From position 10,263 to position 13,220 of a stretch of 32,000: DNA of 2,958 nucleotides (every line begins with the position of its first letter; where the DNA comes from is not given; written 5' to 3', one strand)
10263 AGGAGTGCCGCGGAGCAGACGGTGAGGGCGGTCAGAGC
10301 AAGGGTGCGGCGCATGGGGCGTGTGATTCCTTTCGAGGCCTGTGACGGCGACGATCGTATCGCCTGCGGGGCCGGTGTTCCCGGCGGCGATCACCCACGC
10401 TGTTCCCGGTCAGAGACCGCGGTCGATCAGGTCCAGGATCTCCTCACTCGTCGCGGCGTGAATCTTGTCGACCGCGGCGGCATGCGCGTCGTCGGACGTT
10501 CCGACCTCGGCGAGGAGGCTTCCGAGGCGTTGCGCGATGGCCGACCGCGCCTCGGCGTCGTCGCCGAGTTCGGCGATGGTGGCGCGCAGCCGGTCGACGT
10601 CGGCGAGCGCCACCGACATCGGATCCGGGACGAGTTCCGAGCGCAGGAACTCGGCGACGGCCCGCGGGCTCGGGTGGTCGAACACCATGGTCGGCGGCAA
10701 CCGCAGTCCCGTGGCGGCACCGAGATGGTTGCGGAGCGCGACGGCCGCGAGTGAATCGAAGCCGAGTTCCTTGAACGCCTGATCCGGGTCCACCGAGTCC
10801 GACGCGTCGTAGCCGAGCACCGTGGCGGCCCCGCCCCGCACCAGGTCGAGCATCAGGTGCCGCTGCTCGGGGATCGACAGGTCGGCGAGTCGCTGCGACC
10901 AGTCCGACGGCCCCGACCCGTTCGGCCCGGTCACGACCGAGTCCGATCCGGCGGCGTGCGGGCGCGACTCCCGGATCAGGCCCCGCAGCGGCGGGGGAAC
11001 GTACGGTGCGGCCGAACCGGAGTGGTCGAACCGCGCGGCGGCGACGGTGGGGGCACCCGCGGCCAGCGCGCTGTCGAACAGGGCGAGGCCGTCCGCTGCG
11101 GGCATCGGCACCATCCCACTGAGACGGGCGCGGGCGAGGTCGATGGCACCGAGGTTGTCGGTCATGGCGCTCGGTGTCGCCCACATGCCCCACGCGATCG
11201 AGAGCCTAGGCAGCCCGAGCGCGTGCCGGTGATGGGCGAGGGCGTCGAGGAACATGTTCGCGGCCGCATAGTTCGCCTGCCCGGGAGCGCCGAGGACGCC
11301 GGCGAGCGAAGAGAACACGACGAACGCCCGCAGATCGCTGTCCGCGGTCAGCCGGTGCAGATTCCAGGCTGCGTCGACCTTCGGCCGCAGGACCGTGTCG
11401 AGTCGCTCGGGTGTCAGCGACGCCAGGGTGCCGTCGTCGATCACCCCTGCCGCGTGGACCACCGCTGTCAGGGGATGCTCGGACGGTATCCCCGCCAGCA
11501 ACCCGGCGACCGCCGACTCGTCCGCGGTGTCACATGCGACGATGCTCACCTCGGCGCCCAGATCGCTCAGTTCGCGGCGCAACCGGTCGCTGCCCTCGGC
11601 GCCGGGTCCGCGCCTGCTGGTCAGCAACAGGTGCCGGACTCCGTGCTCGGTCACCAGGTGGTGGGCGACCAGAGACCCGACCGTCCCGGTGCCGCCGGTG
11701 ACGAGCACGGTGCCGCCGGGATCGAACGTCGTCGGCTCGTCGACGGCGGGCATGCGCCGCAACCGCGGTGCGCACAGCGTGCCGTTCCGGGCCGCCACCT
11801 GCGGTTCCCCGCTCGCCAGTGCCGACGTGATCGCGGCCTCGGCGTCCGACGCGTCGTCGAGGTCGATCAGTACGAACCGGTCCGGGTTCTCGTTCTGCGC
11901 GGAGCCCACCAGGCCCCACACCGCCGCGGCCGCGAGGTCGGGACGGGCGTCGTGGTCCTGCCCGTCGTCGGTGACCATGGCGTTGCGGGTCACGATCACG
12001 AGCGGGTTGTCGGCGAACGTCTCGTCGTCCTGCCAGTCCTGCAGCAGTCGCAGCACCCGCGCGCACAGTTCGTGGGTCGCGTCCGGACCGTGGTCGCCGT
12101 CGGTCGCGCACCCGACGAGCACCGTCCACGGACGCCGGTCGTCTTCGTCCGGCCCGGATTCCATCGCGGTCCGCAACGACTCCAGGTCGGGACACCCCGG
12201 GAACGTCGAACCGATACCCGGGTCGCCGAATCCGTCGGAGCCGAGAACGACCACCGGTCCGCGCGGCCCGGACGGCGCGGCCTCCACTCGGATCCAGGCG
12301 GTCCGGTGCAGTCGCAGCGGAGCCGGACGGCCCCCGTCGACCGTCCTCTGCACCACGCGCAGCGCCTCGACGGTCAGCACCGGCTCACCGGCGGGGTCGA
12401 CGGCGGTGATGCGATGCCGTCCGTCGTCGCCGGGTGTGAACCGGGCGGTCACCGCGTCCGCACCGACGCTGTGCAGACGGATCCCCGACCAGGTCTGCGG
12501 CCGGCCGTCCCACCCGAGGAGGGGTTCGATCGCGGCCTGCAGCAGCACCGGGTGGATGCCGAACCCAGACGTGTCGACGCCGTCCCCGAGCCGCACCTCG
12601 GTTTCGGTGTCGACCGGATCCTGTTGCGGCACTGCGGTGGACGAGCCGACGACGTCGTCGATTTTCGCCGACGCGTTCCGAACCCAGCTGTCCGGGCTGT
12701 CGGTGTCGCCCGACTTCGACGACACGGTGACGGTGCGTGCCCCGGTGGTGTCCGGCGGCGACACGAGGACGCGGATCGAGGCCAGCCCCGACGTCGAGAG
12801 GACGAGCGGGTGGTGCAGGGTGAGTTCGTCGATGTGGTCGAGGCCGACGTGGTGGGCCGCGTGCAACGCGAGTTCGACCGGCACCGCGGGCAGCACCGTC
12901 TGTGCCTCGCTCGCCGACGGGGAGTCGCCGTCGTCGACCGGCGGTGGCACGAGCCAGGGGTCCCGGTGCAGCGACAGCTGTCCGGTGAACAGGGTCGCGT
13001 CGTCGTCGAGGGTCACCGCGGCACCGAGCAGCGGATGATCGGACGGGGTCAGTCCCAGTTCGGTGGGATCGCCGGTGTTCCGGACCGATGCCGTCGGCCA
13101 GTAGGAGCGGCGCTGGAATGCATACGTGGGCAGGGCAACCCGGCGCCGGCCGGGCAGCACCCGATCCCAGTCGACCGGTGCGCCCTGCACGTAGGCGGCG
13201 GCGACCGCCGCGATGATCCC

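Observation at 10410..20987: Stand-alone bimodular PKS with docking termini at both ends, alternating methylmalonyl/malonyl ATs, and no loading module, ER or TE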

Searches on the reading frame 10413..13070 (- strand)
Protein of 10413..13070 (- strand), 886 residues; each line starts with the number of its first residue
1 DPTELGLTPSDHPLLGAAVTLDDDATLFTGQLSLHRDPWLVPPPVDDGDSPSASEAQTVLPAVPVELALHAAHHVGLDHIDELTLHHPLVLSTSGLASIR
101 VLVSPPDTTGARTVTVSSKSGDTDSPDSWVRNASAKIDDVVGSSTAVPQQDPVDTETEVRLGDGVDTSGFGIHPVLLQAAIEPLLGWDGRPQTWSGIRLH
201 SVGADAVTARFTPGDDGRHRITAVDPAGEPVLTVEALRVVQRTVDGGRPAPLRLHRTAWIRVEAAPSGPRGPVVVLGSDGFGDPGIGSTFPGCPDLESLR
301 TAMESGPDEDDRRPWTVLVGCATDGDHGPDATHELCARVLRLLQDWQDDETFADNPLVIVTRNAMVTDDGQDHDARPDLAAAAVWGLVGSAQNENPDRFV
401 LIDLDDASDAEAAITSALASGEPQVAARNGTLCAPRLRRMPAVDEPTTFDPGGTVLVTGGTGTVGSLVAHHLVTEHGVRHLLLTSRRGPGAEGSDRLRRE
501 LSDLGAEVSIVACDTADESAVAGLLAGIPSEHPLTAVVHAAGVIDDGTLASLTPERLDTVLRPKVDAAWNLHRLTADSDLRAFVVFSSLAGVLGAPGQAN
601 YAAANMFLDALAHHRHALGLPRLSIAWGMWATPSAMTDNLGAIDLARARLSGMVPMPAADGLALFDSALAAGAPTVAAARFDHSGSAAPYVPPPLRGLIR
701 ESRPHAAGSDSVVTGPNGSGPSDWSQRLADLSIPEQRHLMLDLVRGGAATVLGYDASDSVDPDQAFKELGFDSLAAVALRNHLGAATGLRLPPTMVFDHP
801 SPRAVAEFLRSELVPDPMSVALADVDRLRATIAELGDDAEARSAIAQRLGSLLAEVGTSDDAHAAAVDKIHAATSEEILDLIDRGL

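Call 13: find_related_loci(query=window:10413-13070:-, collection=genome_contigs, flank=10000)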
Query window:10413-13070:- (886 aa) in genome_contigs; peptide patterns used: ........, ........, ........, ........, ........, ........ (x = any residue, [..] = any of these).
599 stretches matched a pattern (row limit reached: there are more); 577 encode a relative of the query (tblastn E <= 1e-3); the best 80 are kept; 79 distinct loci.
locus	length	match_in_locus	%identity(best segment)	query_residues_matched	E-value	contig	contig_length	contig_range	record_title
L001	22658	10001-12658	96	1-886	0e+0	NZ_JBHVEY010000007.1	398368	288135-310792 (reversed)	Rhodococcus sp. NPDC057529 NPDC057529_323_C2.ctg-0007, whole genome shotgun sequence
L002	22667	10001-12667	88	1-886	0e+0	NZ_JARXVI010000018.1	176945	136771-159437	Rhodococcus opacus strain 1CP Ga0498881_18, whole genome shotgun sequence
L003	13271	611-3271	88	1-886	0e+0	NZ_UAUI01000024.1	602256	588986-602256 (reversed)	Rhodococcus wratislaviensis strain NCTC13229, whole genome shotgun sequence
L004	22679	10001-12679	75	1-886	0e+0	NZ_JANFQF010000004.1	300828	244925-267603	Rhodococcus tibetensis strain FXJ9.536 Rhodococcus-sp-C1-26885_ctg04, whole genome shotgun sequence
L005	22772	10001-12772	43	7-886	3e-175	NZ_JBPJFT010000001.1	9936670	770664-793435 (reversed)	Streptomyces scabiei strain ATCC 49173 1, whole genome shotgun sequence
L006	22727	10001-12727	42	1-886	4e-173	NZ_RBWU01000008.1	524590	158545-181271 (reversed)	Actinomadura pelletieri DSM 43383 Ga0170373_108, whole genome shotgun sequence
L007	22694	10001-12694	42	1-813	5e-172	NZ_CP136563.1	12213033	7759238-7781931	Streptomyces iranensis strain DSM 41954 chromosome, complete genome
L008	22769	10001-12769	43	7-886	1e-171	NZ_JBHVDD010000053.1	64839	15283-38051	Streptomyces sp. NPDC057438 NPDC057438_T21_F5.ctg-0053, whole genome shotgun sequence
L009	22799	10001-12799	43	7-886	1e-170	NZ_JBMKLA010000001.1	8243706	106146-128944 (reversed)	Streptomyces echiniscabiei strain WI04-05B 1, whole genome shotgun sequence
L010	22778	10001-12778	41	1-884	2e-170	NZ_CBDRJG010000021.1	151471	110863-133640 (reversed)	Streptomyces sp. bgisy084 isolate BGISY000084 BGISY000084.21, whole genome shotgun sequence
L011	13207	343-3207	41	1-886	4e-168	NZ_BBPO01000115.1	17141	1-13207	Streptacidiphilus neutrinimicus strain NBRC 100921, whole genome shotgun sequence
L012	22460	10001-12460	44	5-814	1e-167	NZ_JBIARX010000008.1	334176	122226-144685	Streptomyces sp. NPDC002209 NPDC002209_39_E2.ctg-0008, whole genome shotgun sequence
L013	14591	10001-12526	45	1-813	0e+0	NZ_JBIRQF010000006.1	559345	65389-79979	Streptomyces sp. NPDC021115 NPDC021115_153_C2.ctg-0006, whole genome shotgun sequence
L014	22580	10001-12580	44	1-816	3e-166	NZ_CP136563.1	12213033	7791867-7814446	Streptomyces iranensis strain DSM 41954 chromosome, complete genome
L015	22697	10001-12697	42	1-823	6e-166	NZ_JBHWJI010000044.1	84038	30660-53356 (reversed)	Streptomyces sp. NPDC059850 NPDC059850_T46_B8.ctg-0044, whole genome shotgun sequence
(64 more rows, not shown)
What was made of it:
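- The nearest non-Rhodococcus relatives are Streptomyces, Actinomadura and Micromonospora modular PKSs at about 40-45% identity (call 13).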

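Call 18: search_protein_families(library=pfam, proteins=[L004:151-1413:+, L004:12725-14020:+, L004:14314-14751:-, L004:15141-17180:-, L004:17990-19225:+, L004:19177-19947:+, L004:19944-20798:+, L004:20838-21629:+, L004:21677-22669:+], max_evalue=0.001)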
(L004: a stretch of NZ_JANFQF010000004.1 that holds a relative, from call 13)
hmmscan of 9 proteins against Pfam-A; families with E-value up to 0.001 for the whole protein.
L004:151-1413:+ (420 aa): 1 family
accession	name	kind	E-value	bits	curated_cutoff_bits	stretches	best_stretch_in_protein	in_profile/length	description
PF01594.21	AI-2E_transport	-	2.1e-64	218.2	34.3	1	56-375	3-326/327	AI-2E family transporter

L004:12725-14020:+ (431 aa): 2 families
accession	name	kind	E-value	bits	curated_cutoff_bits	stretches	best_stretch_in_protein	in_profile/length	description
PF03007.21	WS_DGAT_cat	-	8.4e-35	121.2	23.6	1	9-172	1-172/263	Wax ester synthase/diacylglycerol acyltransferase catalytic domain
PF06974.18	WS_DGAT_C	-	6.7e-23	81.8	20.7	1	283-425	2-144/145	WS/DGAT C-terminal domain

L004:14314-14751:- (145 aa): 1 family
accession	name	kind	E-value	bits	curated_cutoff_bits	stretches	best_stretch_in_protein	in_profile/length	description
PF03061.28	4HBT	-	1.9e-10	41.3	20.6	1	51-122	1-75/79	Thioesterase superfamily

L004:15141-17180:- (679 aa): 2 families
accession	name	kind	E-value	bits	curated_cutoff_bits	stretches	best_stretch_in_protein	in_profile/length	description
PF00171.27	Aldedh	-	3.1e-52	178.1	23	1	21-443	9-411/461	Aldehyde dehydrogenase family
PF01575.25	MaoC_dehydratas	-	9.8e-20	70.8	27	1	548-636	14-101/123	MaoC like domain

L004:17990-19225:+ (411 aa): 3 families
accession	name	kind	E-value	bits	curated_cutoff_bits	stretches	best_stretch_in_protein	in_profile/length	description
PF00108.29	Thiolase_N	-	2.1e-70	237.5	26.4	1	9-280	1-259/260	Thiolase, N-terminal domain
PF02803.24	Thiolase_C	-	4e-43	146.4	27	1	289-409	2-122/123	Thiolase, C-terminal domain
PF00109.32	ketoacyl-synt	-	5.5e-08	33.2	20.8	1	86-126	166-206/252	Beta-ketoacyl synthase, N-terminal domain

L004:19177-19947:+ (256 aa): 2 families
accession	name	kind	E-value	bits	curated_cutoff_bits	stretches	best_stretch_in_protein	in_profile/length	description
PF00378.25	ECH_1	-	4e-47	161.1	27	1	28-255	7-243/251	Enoyl-CoA hydratase/isomerase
PF16113.10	ECH_2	-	1.7e-28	100.6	27.2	1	29-206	3-186/335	Enoyl-CoA hydratase/isomerase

L004:19944-20798:+ (284 aa): 2 families
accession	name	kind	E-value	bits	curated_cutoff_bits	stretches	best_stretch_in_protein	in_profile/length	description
PF02737.24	3HCDH_N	-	4.2e-49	167.3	22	1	8-185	1-179/180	3-hydroxyacyl-CoA dehydrogenase, NAD binding domain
PF00725.27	3HCDH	-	6e-28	97.6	22.1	1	188-283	1-97/97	3-hydroxyacyl-CoA dehydrogenase, C-terminal domain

L004:20838-21629:+ (263 aa): 2 families
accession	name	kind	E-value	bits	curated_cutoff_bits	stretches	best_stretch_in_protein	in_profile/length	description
PF00378.25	ECH_1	-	1.7e-49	168.8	27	1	12-262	3-250/251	Enoyl-CoA hydratase/isomerase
PF16113.10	ECH_2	-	5.8e-29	102.1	27.2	1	16-243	2-229/335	Enoyl-CoA hydratase/isomerase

L004:21677-22669:+ (330 aa): 1 family
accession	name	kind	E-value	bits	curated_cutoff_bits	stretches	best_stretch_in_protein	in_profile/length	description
PF05138.18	PaaA_PaaC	-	1.8e-95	319.6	28.5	1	37-311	4-263/263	Phenylacetic acid catabolic protein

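Call 54: find_homologous_proteins(query=L004:12725-14020:+, max_evalue=1e-20)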
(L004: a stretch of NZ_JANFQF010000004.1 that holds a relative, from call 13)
Query L004:12725-14020:+ (431 aa): 2232 proteins with E <= 1e-20 among 8000 candidates; the best 120 are listed.
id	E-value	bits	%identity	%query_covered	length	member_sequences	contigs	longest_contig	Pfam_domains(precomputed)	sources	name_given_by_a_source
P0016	1.1e-277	939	100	100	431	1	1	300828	PF03007.22,PF06974.19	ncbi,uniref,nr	ncbi:wax ester/triacylglycerol synthase domain-containing protein [Rhodococcus tibetensis]|uniref:di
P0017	2.8e-239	812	86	100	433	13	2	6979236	PF03007.22,PF06974.19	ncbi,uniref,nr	ncbi:wax ester/triacylglycerol synthase family O-acyltransferase [Rhodococcus oxybenzonivorans]|unir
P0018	1.9e-218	744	82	100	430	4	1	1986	PF03007.22,PF06974.19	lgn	-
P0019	2.4e-212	724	80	99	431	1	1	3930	PF03007.22,PF06974.19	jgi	jgi:WS/DGAT/MGAT family acyltransferase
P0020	1.2e-203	695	77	100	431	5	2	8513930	PF03007.22,PF06974.19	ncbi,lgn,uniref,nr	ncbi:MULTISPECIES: wax ester/triacylglycerol synthase domain-containing protein [Rhodococcus]|uniref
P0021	1.9e-203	694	77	100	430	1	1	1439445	PF03007.22,PF06974.19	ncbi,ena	-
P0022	7.5e-203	692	77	100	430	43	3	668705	PF03007.22,PF06974.19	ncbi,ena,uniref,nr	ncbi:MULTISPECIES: wax ester/triacylglycerol synthase domain-containing protein [Rhodococcus]|uniref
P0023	1.5e-202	691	76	99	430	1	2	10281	PF03007.22,PF06974.19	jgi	jgi:WS/DGAT/MGAT family acyltransferase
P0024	1.8e-199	681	75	100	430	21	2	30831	PF03007.22,PF06974.19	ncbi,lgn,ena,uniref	ncbi:wax ester/triacylglycerol synthase domain-containing protein [Mycobacterium sp.]|uniref:wax est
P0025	2.2e-199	681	76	100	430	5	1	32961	PF03007.22,PF06974.19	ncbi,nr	ncbi:DUF1298 domain-containing protein [Rhodococcus sp. WS4]|nr:DUF1298 domain-containing protein [R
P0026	3.4e-199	680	76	98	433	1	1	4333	PF03007.22,PF06974.19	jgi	jgi:diacylglycerol O-acyltransferase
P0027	2.4e-198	678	75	100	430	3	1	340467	PF03007.22,PF06974.19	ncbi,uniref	ncbi:wax ester/triacylglycerol synthase domain-containing protein [Rhodococcus sp. NPDC056960]|unire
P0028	3.3e-197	674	75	100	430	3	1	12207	PF03007.22,PF06974.19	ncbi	ncbi:MAG: wax ester/triacylglycerol synthase domain-containing protein [Rhodococcus sp. (in: high G+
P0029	7.1e-197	673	74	100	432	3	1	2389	PF03007.22,PF06974.19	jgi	jgi:diacylglycerol O-acyltransferase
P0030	3.8e-196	670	74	100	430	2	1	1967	PF03007.22,PF06974.19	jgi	jgi:hypothetical protein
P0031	9.8e-196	669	74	100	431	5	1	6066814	PF03007.22,PF06974.19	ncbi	ncbi:wax ester/triacylglycerol synthase domain-containing protein [Mycobacterium sp. MMS18-G62]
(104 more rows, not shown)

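Call 55: find_encoding_contigs(protein=P0020, flank=10000, max_places=3)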
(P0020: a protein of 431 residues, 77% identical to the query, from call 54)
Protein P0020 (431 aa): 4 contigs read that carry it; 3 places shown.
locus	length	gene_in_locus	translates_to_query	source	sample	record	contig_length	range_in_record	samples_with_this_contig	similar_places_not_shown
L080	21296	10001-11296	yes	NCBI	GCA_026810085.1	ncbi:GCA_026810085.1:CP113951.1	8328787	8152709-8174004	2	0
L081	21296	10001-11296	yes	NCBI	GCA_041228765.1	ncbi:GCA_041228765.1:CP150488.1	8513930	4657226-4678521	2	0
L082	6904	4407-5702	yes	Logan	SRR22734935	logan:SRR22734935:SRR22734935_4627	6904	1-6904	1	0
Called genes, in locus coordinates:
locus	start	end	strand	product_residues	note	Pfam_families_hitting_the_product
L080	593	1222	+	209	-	PF06912:DUF1275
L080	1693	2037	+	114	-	PF00069:Pkinase, PF07714:PK_Tyr_Ser-Thr (weak)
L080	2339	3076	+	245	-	PF00072:Response_reg, PF08281:Sigma70_r4_2 (faint), PF00196:GerE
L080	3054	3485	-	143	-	PF00072:Response_reg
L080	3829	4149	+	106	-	PF00248:Aldo_ket_red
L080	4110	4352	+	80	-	-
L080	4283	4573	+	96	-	-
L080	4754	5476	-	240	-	PF00106:adh_short, PF23441:SDR, PF13561:adh_short_C2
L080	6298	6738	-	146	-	PF07858:LEH, PF12680:SnoaL_2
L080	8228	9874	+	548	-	PF00561:Abhydrolase_1, PF08386:Abhydrolase_4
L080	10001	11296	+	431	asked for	PF03007:WS_DGAT_cat, PF06974:WS_DGAT_C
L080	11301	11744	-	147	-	PF13564:DoxX_2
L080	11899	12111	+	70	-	-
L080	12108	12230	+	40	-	-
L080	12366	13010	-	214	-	PF00440:TetR_N, PF21597:TetR_C_43 (weak)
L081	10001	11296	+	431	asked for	PF03007:WS_DGAT_cat, PF06974:WS_DGAT_C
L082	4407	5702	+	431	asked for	PF03007:WS_DGAT_cat, PF06974:WS_DGAT_C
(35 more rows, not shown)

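Call 56: find_encoding_contigs(protein=P0017, flank=10000, max_places=2)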
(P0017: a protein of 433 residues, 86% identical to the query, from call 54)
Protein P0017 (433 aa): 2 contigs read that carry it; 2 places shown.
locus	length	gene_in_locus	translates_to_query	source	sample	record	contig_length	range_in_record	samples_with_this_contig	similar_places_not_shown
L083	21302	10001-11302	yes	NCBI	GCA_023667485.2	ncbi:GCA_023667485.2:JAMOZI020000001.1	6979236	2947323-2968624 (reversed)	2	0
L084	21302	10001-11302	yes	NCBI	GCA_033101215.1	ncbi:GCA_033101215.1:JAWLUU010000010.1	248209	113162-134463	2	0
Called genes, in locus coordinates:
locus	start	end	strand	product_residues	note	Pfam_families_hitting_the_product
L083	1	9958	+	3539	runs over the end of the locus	PF00109:ketoacyl-synt, PF08990:Docking, PF02801:Ketoacyl-synt_C, PF16197:KAsynt_C_assoc, PF00698:Acyl_transf_1, PF21089:PKS_DH_N, PF14765:PS-DH, PF22953:SpnB_Rossmann, +22 more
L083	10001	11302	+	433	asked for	PF03007:WS_DGAT_cat, PF06974:WS_DGAT_C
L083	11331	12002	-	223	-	PF00392:GntR, PF07729:FCD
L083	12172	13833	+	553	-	PF01557:FAA_hydrolase, PF12146:Hydrolase_4, PF00561:Abhydrolase_1, PF12697:Abhydrolase_6, PF06821:Ser_hydrolase (faint)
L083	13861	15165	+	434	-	PF07969:Amidohydro_3 (faint), PF01979:Amidohydro_1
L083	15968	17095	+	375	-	PF08240:ADH_N, PF00107:ADH_zinc_N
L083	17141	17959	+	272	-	PF00144:Beta-lactamase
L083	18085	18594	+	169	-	PF11343:DUF3145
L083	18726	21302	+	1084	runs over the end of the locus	PF00069:Pkinase, PF07714:PK_Tyr_Ser-Thr, PF00931:NB-ARC, PF13401:AAA_22 (weak), PF25872:HTH_77 (weak), PF13424:TPR_12 (weak), PF00196:GerE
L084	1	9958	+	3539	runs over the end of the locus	PF00109:ketoacyl-synt, PF08990:Docking, PF02801:Ketoacyl-synt_C, PF16197:KAsynt_C_assoc, PF00698:Acyl_transf_1, PF21089:PKS_DH_N, PF14765:PS-DH, PF22953:SpnB_Rossmann, +22 more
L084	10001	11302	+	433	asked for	PF03007:WS_DGAT_cat, PF06974:WS_DGAT_C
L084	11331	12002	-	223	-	PF00392:GntR, PF07729:FCD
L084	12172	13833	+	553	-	PF01557:FAA_hydrolase, PF12146:Hydrolase_4, PF00561:Abhydrolase_1, PF12697:Abhydrolase_6, PF06821:Ser_hydrolase (faint)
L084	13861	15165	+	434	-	PF07969:Amidohydro_3 (faint), PF01979:Amidohydro_1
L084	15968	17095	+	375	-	PF08240:ADH_N, PF00107:ADH_zinc_N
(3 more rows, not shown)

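Call 57: find_encoding_contigs(protein=P0031, flank=10000, max_places=2)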
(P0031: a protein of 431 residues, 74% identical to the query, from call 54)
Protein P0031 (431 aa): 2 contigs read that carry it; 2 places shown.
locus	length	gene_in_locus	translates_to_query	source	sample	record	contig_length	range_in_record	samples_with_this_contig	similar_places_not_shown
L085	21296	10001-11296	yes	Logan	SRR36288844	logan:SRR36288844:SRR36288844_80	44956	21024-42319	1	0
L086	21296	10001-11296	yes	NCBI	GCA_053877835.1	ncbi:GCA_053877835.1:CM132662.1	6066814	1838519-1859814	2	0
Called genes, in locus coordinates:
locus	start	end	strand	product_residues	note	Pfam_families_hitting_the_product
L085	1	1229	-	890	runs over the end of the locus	PF07859:Abhydrolase_3, PF01048:PNP_UDP_1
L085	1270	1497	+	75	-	PF23855:DUF7218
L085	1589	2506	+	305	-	PF03328:HpcH_HpaI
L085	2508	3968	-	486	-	PF02696:SelO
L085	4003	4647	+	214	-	-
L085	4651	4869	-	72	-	-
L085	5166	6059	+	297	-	PF19345:MTHFR_2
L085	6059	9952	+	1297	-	PF00270:DEAD (weak), PF13401:AAA_22 (faint), PF00271:Helicase_C, PF04408:WHD_HA2 (weak), PF21010:HA2_C, PF07717:OB_NTP_bind, PF11898:DUF3418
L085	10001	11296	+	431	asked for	PF03007:WS_DGAT_cat, PF06974:WS_DGAT_C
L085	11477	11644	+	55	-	-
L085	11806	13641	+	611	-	PF00884:Sulfatase, PF01663:Phosphodiest (faint)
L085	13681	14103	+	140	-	PF12900:Pyridox_ox_2 (weak), PF01243:PNPOx_N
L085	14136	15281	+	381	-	PF07992:Pyr_redox_2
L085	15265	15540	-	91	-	-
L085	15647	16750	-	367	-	PF00753:Lactamase_B (weak)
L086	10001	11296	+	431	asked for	PF03007:WS_DGAT_cat, PF06974:WS_DGAT_C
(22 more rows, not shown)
